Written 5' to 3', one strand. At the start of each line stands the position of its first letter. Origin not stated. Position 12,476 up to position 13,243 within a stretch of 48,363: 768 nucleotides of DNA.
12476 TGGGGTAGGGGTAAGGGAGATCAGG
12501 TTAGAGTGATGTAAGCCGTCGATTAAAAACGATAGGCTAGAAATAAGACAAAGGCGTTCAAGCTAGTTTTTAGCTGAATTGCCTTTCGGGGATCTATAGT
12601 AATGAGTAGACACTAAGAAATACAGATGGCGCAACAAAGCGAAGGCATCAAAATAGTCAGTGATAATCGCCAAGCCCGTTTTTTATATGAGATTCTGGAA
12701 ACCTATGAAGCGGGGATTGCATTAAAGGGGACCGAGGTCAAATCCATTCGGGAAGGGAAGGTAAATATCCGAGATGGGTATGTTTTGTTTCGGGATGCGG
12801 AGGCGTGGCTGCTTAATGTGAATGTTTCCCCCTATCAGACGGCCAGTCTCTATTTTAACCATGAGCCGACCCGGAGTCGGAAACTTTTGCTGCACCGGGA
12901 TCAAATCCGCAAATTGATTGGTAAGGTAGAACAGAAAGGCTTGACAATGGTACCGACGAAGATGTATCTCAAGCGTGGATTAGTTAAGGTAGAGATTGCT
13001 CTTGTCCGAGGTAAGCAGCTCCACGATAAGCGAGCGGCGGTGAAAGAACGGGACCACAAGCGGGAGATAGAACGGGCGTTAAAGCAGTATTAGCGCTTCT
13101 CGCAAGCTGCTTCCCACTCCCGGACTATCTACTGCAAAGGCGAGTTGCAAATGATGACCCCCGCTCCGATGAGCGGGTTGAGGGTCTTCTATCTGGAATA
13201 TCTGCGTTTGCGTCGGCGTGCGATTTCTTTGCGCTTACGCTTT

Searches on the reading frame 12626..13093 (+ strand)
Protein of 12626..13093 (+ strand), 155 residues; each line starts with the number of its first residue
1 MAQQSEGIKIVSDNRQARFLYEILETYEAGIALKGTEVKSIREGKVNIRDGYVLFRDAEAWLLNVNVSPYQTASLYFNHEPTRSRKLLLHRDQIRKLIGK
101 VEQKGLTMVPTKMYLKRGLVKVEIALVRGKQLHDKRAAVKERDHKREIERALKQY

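Call 6: search_protein_families(library=pfam, proteins=[window:12626-13093:+], max_evalue=0.01)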
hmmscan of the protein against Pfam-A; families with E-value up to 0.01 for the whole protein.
window:12626-13093:+ (155 aa): 1 family
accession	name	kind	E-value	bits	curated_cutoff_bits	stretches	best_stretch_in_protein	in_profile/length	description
PF01668.23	SmpB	-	2.5e-61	206.3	27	1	12-154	2-143/143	SmpB protein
